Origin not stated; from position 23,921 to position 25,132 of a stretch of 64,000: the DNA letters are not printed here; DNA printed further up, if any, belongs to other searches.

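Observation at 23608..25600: Archaeosortase plus a single adjacent PEF-CTERM substrate, embedded in a polysaccharide-export locus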

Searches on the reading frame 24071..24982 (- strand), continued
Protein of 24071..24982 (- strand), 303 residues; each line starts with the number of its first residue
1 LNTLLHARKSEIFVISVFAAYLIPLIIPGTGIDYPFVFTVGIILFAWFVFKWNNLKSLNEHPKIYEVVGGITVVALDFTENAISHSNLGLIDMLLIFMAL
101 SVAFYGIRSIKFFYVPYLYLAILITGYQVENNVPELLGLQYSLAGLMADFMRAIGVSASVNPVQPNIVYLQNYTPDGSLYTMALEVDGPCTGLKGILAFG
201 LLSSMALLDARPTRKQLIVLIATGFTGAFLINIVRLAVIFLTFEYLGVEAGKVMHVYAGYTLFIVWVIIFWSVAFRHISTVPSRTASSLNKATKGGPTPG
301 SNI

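Call 30: search_protein_families(library=ncbifam, proteins=[L004:9023-9847:+, L005:4827-5477:-, L011:8803-9615:-, L013:17694-18518:-, L014:3180-4025:-, L016:85-747:+, L019:896-1417:-, L020:8971-9786:+, L020:11088-11642:+, L025:7621-8283:-], max_evalue=1)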
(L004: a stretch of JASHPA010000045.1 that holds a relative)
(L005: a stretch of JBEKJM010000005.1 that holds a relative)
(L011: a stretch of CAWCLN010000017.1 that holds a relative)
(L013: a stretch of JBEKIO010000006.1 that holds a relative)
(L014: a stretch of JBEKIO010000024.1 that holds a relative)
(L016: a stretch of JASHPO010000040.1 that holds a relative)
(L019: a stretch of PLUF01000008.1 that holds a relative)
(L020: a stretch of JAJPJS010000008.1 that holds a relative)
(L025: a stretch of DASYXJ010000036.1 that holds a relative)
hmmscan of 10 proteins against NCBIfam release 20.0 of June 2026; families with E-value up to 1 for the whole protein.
L004:9023-9847:+ (274 aa): 2 families
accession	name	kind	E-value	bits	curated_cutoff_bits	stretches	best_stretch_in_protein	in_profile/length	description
NF009716.0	PRK13244.1-2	subfamily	0.051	13.9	197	1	7-80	15-83/138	protease inhibitor protein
NF008557.0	PRK11493.1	equivalog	0.077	12.1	250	1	203-268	194-259/281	3-mercaptopyruvate sulfurtransferase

L005:4827-5477:- (216 aa): 0 families

L011:8803-9615:- (270 aa): 0 families

L013:17694-18518:- (274 aa): 0 families

L014:3180-4025:- (281 aa): 0 families

L016:85-747:+ (220 aa): 0 families

L019:896-1417:- (173 aa): 2 families
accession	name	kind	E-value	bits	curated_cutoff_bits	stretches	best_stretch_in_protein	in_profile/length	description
TIGR04296.1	PEFG-CTERM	domain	0.06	13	25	1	144-171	2-29/30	PEFG-CTERM sorting domain-containing protein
TIGR03901.2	MYXO-CTERM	domain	0.38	11.2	20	1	138-163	5-29/34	MYXO-CTERM sorting domain-containing protein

L020:8971-9786:+ (271 aa): 0 families

L020:11088-11642:+ (184 aa): 1 family
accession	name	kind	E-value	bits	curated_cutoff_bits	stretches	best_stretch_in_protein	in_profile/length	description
NF041740.1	choice_anch_T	equivalog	0.015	14.4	70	1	51-126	39-115/259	choice-of-anchor T family protein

L025:7621-8283:- (220 aa): 0 families

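Call 34: search_solved_structures(query=A1, max_evalue=1, show_alignments=1)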
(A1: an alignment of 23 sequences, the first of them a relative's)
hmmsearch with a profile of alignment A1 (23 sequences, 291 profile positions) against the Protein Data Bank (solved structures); distinct sequences matched with E-value up to 1: 0.

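Call 39: search_protein_representatives(alignment_id=A1)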
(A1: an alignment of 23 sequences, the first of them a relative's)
Query: 23 sequences, 291 profile positions. Proteins with E-value up to 0.001 (for the whole library): 584; up to 1e-10: 71; up to 1e-30: 13. The best 150 are listed.
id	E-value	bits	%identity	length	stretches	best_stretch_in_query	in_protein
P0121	5.5e-120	416.3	-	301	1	5-286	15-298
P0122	2.7e-67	243.3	-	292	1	8-277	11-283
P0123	7.8e-66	238.5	-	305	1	7-275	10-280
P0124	2.5e-58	213.9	-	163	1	61-221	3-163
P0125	1.8e-51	191.4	-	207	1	68-270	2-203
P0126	4.8e-51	190.0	-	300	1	5-276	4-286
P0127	8.9e-50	185.9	-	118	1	178-282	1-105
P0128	9.7e-49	182.4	-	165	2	197-287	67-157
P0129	1.2e-44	169.0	-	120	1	170-275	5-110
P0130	3.9e-36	141.1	-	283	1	6-274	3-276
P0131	2.0e-33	132.2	-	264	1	7-265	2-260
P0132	1.1e-32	129.8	-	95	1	202-282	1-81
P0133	4.3e-32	127.8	-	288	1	7-261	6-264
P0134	1.0e-29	120.0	-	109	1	6-113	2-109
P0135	9.1e-27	110.3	-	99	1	199-284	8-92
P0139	1.9e-22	96.1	-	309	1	8-276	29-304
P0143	1.6e-17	80.0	-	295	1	17-269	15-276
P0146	5.0e-17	78.4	-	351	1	33-282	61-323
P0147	6.2e-17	78.0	-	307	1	22-277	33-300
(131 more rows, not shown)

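Call 40: search_protein_families(library=ncbifam, proteins=[P0122, P0123, P0126, P0130, P0131, P0133, P0139, P0143, P0146, P0147], max_evalue=0.00001)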
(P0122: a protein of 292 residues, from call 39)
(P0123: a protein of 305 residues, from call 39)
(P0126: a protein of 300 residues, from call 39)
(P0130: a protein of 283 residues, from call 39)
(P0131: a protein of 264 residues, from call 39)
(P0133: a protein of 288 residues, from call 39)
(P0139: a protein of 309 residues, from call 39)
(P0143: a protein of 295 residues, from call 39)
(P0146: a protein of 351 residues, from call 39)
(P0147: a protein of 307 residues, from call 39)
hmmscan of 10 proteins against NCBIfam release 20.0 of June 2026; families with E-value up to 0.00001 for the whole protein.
P0122 (292 aa): 5 families
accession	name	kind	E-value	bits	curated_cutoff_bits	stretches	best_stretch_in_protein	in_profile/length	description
TIGR02602.1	8TM_EpsH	subfamily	1.3e-14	54.3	105.55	1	37-271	8-236/241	exosortase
TIGR04178.1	exo_archaeo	signature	1.4e-13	50.9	23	1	182-270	1-90/97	exosortase/archaeosortase family protein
TIGR03762.1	archaeo_artC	exception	6.8e-09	36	100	1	11-270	2-270/274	archaeosortase C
NF038142.1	exosort_XrtW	exception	9.3e-08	30.8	425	1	16-281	11-269/494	exosortase W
TIGR04152.1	exosort_VPLPA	exception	2.2e-06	27.1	400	1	38-271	9-238/486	VPLPA-CTERM-specific exosortase XrtD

P0123 (305 aa): 5 families
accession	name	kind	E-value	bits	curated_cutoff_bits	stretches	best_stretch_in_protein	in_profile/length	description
TIGR03762.1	archaeo_artC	exception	1.3e-15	58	100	1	18-270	8-271/274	archaeosortase C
TIGR04178.1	exo_archaeo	signature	8.5e-13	48.4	23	1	181-270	1-91/97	exosortase/archaeosortase family protein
TIGR02602.1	8TM_EpsH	subfamily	1.5e-10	41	105.55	1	37-270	10-236/241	exosortase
NF035943.2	exosort_XrtV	exception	8.6e-10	38.3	313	1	41-268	39-260/270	exosortase V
TIGR03110.1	exosort_Gpos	exception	2.7e-07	30.7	102.75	1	134-268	42-172/187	exosortase family protein XrtG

P0126 (300 aa): 3 families
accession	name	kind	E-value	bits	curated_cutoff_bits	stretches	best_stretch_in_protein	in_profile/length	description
TIGR04178.1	exo_archaeo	signature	7.4e-12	45.4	23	1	188-274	3-90/97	exosortase/archaeosortase family protein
TIGR02602.1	8TM_EpsH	subfamily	2.9e-06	27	105.55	1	92-277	67-238/241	exosortase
NF046081.1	exosort_XrtX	exception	3.5e-06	27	170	1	110-281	4-163/168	exosortase X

P0130 (283 aa): 0 families

P0131 (264 aa): 0 families

P0133 (288 aa): 5 families
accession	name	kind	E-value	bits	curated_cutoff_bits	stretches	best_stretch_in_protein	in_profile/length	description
TIGR04178.1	exo_archaeo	signature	3.8e-09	36.7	23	1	181-268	2-90/97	exosortase/archaeosortase family protein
TIGR03109.2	exosort_XrtA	exception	5.1e-09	35.9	208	1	34-269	32-256/261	exosortase A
TIGR02602.1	8TM_EpsH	subfamily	8.6e-08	32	105.55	1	42-265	18-233/241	exosortase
NF033464.1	cyanoexo_CrtC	exception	1.5e-07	31.2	225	1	96-268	94-270/278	cyanoexosortase C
NF035943.2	exosort_XrtV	exception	4.6e-07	29.4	313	1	46-264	45-258/270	exosortase V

P0139 (309 aa): 11 families
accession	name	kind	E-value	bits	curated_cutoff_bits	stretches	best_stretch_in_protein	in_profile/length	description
TIGR03762.1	archaeo_artC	exception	3.9e-24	85.9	100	1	28-296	1-274/274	archaeosortase C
TIGR03763.1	cyanoexo_CrtA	exception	4.9e-14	52.4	150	1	37-298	12-258/260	cyanoexosortase A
TIGR04178.1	exo_archaeo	signature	7.3e-14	51.8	23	1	205-298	2-95/97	exosortase/archaeosortase family protein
NF035943.2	exosort_XrtV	exception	1.9e-11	43.8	313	1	55-290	38-259/270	exosortase V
TIGR02602.1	8TM_EpsH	subfamily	3.8e-11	42.9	105.55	1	115-295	67-238/241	exosortase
NF038142.1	exosort_XrtW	exception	6.1e-10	38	425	1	56-305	39-271/494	exosortase W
TIGR03109.2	exosort_XrtA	exception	4.9e-09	36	208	1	104-296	78-258/261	exosortase A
NF033464.1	cyanoexo_CrtC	exception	1.6e-08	34.5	225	1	114-292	93-269/278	cyanoexosortase C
NF046081.1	exosort_XrtX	exception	1.3e-07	31.7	170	1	165-299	35-163/168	exosortase X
TIGR04297.1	thauma_sortase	exception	8.4e-07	28.8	250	1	169-292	159-284/307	thaumarchaeosortase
TIGR04152.1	exosort_VPLPA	exception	4.1e-06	26.1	400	1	77-294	34-239/486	VPLPA-CTERM-specific exosortase XrtD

P0143 (295 aa): 5 families
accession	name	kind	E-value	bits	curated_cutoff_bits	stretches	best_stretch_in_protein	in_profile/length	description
TIGR04178.1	exo_archaeo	signature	8.1e-13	48.5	23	1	183-273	2-91/97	exosortase/archaeosortase family protein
TIGR03762.1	archaeo_artC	exception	3.2e-12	46.8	100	1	116-271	115-270/274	archaeosortase C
TIGR02602.1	8TM_EpsH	subfamily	3.8e-08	33.1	105.55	1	35-271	12-235/241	exosortase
TIGR03109.2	exosort_XrtA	exception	2.7e-06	27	208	1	138-270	126-253/261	exosortase A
NF046081.1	exosort_XrtX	exception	4.2e-06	26.8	170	1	124-277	16-162/168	exosortase X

P0146 (351 aa): 12 families
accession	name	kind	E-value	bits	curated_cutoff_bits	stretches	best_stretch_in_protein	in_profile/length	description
TIGR03762.1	archaeo_artC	exception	1.3e-22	80.9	100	1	45-309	6-274/274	archaeosortase C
TIGR04178.1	exo_archaeo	signature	5.3e-15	55.5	23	1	222-306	6-91/97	exosortase/archaeosortase family protein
TIGR03763.1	cyanoexo_CrtA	exception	1.1e-13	51.2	150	1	68-311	32-258/260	cyanoexosortase A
TIGR02602.1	8TM_EpsH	subfamily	6.4e-11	42.2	105.55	1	61-310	6-240/241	exosortase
NF038142.1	exosort_XrtW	exception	9.5e-11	40.7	425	1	86-335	54-288/494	exosortase W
TIGR03110.1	exosort_Gpos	exception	2.3e-10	40.7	102.75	1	193-308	63-176/187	exosortase family protein XrtG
NF046081.1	exosort_XrtX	exception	8.5e-09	35.5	170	1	183-309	39-160/168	exosortase X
TIGR04177.1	exosort_XrtH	exception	3e-08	33.8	86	1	150-305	3-149/158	exosortase H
TIGR04297.1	thauma_sortase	exception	7.2e-08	32.3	250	1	174-306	150-285/307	thaumarchaeosortase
NF033464.1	cyanoexo_CrtC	exception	1.2e-07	31.5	225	1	71-311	41-275/278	cyanoexosortase C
TIGR03109.2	exosort_XrtA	exception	2.3e-06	27.2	208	1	103-308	64-257/261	exosortase A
NF035943.2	exosort_XrtV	exception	5.7e-06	25.8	313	1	107-300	70-256/270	exosortase V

P0147 (307 aa): 7 families
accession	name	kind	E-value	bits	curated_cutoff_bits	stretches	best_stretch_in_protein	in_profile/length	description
TIGR03762.1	archaeo_artC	exception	2.2e-27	96.6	100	1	23-289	2-272/274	archaeosortase C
TIGR04178.1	exo_archaeo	signature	1e-10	41.7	23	1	201-288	3-91/97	exosortase/archaeosortase family protein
NF038142.1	exosort_XrtW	exception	2.4e-09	36.1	425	1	51-296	40-267/494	exosortase W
TIGR02602.1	8TM_EpsH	subfamily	4.2e-09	36.3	105.55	1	88-290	45-238/241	exosortase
NF046081.1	exosort_XrtX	exception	8.8e-08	32.2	170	1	129-297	4-166/168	exosortase X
NF035943.2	exosort_XrtV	exception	2.1e-07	30.5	313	1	75-282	64-256/270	exosortase V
TIGR03763.1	cyanoexo_CrtA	exception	3.2e-06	26.8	150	1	22-290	3-255/260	cyanoexosortase A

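Call 49: search_protein_families(library=pfam, proteins=[L005:9108-15572:-, L011:17276-20803:-, L013:11574-14927:-, L020:3256-6870:-], max_evalue=0.1)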
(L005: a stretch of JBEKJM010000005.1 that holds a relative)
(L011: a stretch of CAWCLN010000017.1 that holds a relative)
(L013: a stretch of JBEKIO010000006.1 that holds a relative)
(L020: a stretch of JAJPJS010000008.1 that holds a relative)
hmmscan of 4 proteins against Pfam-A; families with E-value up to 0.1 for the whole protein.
L005:9108-15572:- (2154 aa): 0 families

L011:17276-20803:- (1175 aa): 0 families

L013:11574-14927:- (1117 aa): 0 families

L020:3256-6870:- (1204 aa): 1 family
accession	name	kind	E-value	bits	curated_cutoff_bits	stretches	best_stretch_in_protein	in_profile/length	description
PF24157.1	DUF7408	-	0.00039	20.9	27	1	531-651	36-151/174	Domain of unknown function (DUF7408)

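Call 59: find_encoding_contigs(protein=P0007, flank=10000, max_places=2)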
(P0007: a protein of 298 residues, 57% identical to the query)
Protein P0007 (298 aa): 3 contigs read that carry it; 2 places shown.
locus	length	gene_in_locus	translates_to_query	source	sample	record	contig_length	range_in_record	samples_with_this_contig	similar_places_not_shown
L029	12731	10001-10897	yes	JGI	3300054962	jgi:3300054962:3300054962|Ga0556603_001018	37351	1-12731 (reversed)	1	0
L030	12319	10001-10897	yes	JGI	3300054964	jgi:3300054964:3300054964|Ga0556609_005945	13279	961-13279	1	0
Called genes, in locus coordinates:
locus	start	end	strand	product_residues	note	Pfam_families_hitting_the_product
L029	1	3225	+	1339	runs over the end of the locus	PF18998:Flg_new_2 (faint)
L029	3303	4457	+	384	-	PF13439:Glyco_transf_4 (weak), PF20706:GT4-conflict, PF00534:Glycos_transf_1, PF13692:Glyco_trans_1_4, PF13524:Glyco_trans_1_2 (weak)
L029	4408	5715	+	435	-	PF13692:Glyco_trans_1_4, PF00534:Glycos_transf_1 (weak)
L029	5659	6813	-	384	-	PF01070:FMN_dh, PF01645:Glu_synthase (weak), PF00478:IMPDH (weak)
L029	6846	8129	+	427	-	PF27840:ScmC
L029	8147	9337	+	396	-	PF13439:Glyco_transf_4 (weak), PF00534:Glycos_transf_1, PF13692:Glyco_trans_1_4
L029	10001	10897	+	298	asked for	PF09721:Exosortase_EpsH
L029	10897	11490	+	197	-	-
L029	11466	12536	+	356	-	PF13439:Glyco_transf_4, PF13579:Glyco_trans_4_4, PF20706:GT4-conflict, PF00534:Glycos_transf_1, PF13692:Glyco_trans_1_4, PF13524:Glyco_trans_1_2 (weak)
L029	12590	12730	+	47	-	?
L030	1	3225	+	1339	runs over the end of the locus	PF18998:Flg_new_2 (faint)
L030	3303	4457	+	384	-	PF13439:Glyco_transf_4 (weak), PF20706:GT4-conflict, PF00534:Glycos_transf_1, PF13692:Glyco_trans_1_4, PF13524:Glyco_trans_1_2 (weak)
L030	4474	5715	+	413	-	PF13692:Glyco_trans_1_4, PF00534:Glycos_transf_1 (weak)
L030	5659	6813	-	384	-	PF01070:FMN_dh, PF01645:Glu_synthase (weak), PF00478:IMPDH (weak)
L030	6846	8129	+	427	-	PF27840:ScmC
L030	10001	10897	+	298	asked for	PF09721:Exosortase_EpsH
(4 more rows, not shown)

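Call 76: predict_structure(alignment_id=A1)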
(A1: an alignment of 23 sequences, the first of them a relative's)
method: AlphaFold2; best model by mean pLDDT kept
length: 303 residues; sequences in the alignment: 23
mean_pLDDT: 79.0   pTM: 0.67
mean pLDDT of the five models: 79.0, 77.8, 77.1, 76.6, 74.0
residues with pLDDT >= 90: 68; 70-90: 182; 50-70: 36; < 50: 17
segments of 3 or more residues with pLDDT < 50: 284-293, 295-299
pLDDT, mean of each block of 10 residues (from residue 1): 73 93 84 82 87 90 95 94 88 95 94 91 82 70 81 79 75 72 68 72 73 85 85 78 74 71 80 73 48 48 49
secondary structure, 60 per line:
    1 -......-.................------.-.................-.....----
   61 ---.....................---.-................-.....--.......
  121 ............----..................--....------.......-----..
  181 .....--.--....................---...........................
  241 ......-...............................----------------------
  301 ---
elements in order: H2-7 H9-25 H34-50 H52-56 H64-84 H90-105 H107-111 H114-132 H137-154 E157-160 E167-173 E179-185 H192-210 H214-246 H248-278

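Call 79: fold_search(model_id=the predicted structure, library=pdb)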
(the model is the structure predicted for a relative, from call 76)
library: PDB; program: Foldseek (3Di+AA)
matches with E <= 10: 248; with E <= 0.001: 0
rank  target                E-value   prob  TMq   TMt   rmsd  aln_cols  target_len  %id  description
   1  8xma_B                3.0e-01  0.33  0.18  0.19  17.5       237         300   14  Cryo-EM structure of human ZnT1 WT, in the presence of zinc, determined in an outward-facing conformation (released 2024-10-30)
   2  8wgd_B                6.7e-01  0.12  0.18  0.09  17.8       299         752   12  mGlu2-4 inactive heterodimer (released 2024-11-27)
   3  8ieb_A                1.2e+00  0.08  0.16  0.18  17.1       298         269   11  Cryo-EM structure of GPR156 of GPR156-miniGo-scFv16 complex (local refine) (released 2024-02-14)
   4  7shf_B                1.2e+00  0.10  0.17  0.18  16.7       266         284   10  Cryo-EM structure of GPR158 coupled to the RGS7-Gbeta5 complex (released 2021-12-01)
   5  1ykd_B                1.3e+00  0.14  0.10  0.08  13.5       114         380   10  Crystal Structure of the Tandem GAF Domains from a Cyanobacterial Adenylyl Cyclase: Novel Modes of Ligand-Binding and  (released 2005-02-22)
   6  4n1y_C                1.3e+00  0.08  0.13  0.16  19.9       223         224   12  Crystal Structure of the Pacific Oyster Estrogen Receptor Ligand Binding Domain (released 2014-02-12)
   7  1lii                  1.5e+00  0.35  0.10  0.09  15.2        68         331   18  STRUCTURE OF T. GONDII ADENOSINE KINASE BOUND TO ADENOSINE 2 AND AMP-PCP (released 2002-05-15)
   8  9r2l_B                1.6e+00  0.21  0.14  0.25   7.0        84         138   12  De novo designed N37 protein fold (released 2025-05-14)
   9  1lij                  1.7e+00  0.25  0.11  0.10  15.5        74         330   19  STRUCTURE OF T. GONDII ADENOSINE KINASE BOUND TO PRODRUG 2 7-IODOTUBERCIDIN AND AMP-PCP (released 2002-05-15)
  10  8bao_A                1.7e+00  0.15  0.11  0.09  12.8        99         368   12  Dysgonamonadaceae bacterium CRISPR ancillary nuclease 2 (released 2022-11-30)
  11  5t5t_A                1.8e+00  0.25  0.11  0.10  11.6        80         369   14  AMPK bound to allosteric activator (released 2017-03-29)
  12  1ykd_A                1.9e+00  0.15  0.10  0.08  12.2        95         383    8  Crystal Structure of the Tandem GAF Domains from a Cyanobacterial Adenylyl Cyclase: Novel Modes of Ligand-Binding and  (released 2005-02-22)
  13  6uo9_A                1.9e+00  0.06  0.16  0.09  16.2       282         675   11  Human metabotropic GABA(B) receptor bound to agonist SKF97541 in its intermediate state 2 (released 2020-06-10)
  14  7t6s_R                1.9e+00  0.05  0.14  0.14  19.8       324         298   11  Structure of the human FPR2-Gi complex with compound C43 (released 2022-03-30)
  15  2a9y                  2.0e+00  0.30  0.10  0.09  15.4        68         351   18  Crystal structure of T. gondii adenosine kinase complexed with N6-dimethyladenosine (released 2006-07-11)
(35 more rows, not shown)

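Call 81: find_encoding_contigs(protein=P0011, flank=10000, max_places=1)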
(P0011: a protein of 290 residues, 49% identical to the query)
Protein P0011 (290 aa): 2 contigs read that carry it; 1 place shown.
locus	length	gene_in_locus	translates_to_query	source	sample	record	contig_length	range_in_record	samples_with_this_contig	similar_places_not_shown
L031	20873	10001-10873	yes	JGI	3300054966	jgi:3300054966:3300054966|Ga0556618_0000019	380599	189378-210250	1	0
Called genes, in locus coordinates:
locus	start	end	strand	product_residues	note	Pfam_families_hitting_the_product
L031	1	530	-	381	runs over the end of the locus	PF14306:PUA_2, PF01747:ATP-sulfurylase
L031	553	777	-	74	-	-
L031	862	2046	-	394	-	PF13439:Glyco_transf_4, PF13579:Glyco_trans_4_4, PF00534:Glycos_transf_1, PF13692:Glyco_trans_1_4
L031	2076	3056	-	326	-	PF05368:NmrA (weak), PF01073:3Beta_HSD, PF01370:Epimerase, PF02719:Polysacc_synt_2, PF04321:RmlD_sub_bind, PF07993:NAD_binding_4, PF13460:NAD_binding_10, PF16363:GDP_Man_Dehyd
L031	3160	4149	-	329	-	PF01073:3Beta_HSD, PF01370:Epimerase, PF02719:Polysacc_synt_2, PF04321:RmlD_sub_bind, PF05368:NmrA (weak), PF13460:NAD_binding_10, PF16363:GDP_Man_Dehyd, PF07993:NAD_binding_4 (weak)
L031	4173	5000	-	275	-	PF01522:Polysacc_deac_1 (weak)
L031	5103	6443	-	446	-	PF04007:DUF354, PF14947:HTH_45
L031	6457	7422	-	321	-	PF00953:Glycos_transf_4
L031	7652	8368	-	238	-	PF00483:NTP_transferase, PF12804:NTP_transf_3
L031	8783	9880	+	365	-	PF13439:Glyco_transf_4 (weak), PF20706:GT4-conflict, PF00534:Glycos_transf_1, PF13692:Glyco_trans_1_4, PF13524:Glyco_trans_1_2 (weak)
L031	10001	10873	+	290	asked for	PF09721:Exosortase_EpsH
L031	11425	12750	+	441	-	PF03721:UDPG_MGDP_dh_N, PF00984:UDPG_MGDP_dh, PF03720:UDPG_MGDP_dh_C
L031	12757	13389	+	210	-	-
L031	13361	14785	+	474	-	PF01210:NAD_Gly3P_dh_N (faint), PF02737:3HCDH_N (faint), PF03446:NAD_binding_2 (weak), PF03721:UDPG_MGDP_dh_N, PF00984:UDPG_MGDP_dh, PF03720:UDPG_MGDP_dh_C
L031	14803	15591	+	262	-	PF00378:ECH_1, PF16113:ECH_2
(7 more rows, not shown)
